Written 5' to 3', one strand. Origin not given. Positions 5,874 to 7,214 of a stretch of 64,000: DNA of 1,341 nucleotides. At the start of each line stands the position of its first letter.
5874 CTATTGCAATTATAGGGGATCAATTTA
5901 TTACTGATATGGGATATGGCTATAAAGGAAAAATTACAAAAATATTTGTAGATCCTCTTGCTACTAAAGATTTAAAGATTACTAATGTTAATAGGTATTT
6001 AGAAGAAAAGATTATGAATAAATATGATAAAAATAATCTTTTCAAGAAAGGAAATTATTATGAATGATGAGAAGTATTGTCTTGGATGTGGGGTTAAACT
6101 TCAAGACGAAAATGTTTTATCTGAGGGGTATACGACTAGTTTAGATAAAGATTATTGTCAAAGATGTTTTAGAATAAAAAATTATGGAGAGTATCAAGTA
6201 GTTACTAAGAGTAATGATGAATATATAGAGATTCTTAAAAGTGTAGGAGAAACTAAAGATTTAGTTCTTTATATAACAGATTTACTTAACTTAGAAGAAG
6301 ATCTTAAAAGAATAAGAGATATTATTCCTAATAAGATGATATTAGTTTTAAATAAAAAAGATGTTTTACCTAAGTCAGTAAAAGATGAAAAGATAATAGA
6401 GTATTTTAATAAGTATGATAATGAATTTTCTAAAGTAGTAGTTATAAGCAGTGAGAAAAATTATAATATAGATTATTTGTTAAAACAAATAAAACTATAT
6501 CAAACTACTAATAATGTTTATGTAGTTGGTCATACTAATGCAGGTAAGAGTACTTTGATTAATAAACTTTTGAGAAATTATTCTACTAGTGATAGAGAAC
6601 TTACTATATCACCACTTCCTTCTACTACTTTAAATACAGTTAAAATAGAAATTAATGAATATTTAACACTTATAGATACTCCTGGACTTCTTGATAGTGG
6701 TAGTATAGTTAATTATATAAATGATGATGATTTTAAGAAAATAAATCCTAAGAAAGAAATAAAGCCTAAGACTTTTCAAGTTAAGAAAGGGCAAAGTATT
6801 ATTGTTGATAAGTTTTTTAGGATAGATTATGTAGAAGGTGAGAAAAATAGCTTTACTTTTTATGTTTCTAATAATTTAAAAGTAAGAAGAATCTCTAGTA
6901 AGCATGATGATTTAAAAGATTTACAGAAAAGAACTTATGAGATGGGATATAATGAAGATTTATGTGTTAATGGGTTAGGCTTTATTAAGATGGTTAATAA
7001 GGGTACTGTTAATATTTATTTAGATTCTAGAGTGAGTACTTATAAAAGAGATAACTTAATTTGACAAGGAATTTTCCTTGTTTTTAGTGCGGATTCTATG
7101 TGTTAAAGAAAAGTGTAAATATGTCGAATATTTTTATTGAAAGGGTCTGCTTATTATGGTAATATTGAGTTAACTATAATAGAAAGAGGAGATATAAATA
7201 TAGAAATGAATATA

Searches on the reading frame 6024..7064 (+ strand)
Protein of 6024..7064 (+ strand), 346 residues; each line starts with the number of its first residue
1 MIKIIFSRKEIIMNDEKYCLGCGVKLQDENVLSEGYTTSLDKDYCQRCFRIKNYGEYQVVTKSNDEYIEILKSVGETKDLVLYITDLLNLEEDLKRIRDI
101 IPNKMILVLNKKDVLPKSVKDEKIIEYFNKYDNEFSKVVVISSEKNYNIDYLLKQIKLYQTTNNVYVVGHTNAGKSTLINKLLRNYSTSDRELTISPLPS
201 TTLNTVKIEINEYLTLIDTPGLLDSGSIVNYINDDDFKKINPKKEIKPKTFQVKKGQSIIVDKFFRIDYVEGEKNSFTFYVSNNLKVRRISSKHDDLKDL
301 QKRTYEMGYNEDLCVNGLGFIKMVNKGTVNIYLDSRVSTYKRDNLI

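Call 4: search_protein_families(library=pfam, proteins=[window:6024-7064:+], max_evalue=0.1)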
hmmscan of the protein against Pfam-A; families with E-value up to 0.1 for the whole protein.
window:6024-7064:+ (346 aa): 23 families
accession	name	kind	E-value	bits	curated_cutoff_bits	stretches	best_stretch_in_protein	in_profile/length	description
PF01926.29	MMR_HSR1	-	9.6e-15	55.1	21.9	1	165-239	2-72/113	50S ribosome-binding GTPase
PF03193.22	RsgA_GTPase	-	9.3e-11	42.3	30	1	104-222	55-168/174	RsgA GTPase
PF02421.24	FeoB_N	-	1.7e-07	31.3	27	2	164-222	2-57/156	Ferrous iron transport protein B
PF00009.33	GTP_EFTU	-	4e-07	30.3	26.5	1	162-194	3-35/188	Elongation factor Tu GTP binding domain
PF04548.22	AIG1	-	1.1e-06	28.6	27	1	164-233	2-70/212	AIG1 family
PF00350.29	Dynamin_N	-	2.1e-05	25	27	1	165-185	1-21/168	Dynamin family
PF21516.2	YqeH-like_C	-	0.00021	22.2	27.7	0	293-343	41-93/95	YqeH-like, C-terminal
PF12674.12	Zn_ribbon_2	-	0.00028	21.9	22.5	1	18-73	1-52/81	Putative zinc ribbon domain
PF00735.24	Septin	-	0.001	18.9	26.2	1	164-224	6-74/280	Septin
PF16897.10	MMR_HSR1_Xtn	-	0.0013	19.1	35.2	1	104-156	57-100/106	C-terminal region of MMR_HSR1 domain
PF00503.26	G-alpha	-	0.0013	18.3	48.8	1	104-140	252-281/333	G-protein alpha subunit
PF12775.13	AAA_7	-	0.0023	17.9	25.8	1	133-196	7-68/181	P-loop containing dynein motor region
PF00071.28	Ras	-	0.0032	17.5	21.6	0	166-221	3-57/162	Ras family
PF13401.12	AAA_22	-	0.01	16.6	27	1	161-210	4-54/130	AAA domain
PF03266.21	NTPase_1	-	0.01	16.1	23.9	0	52-138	69-153/168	NTPase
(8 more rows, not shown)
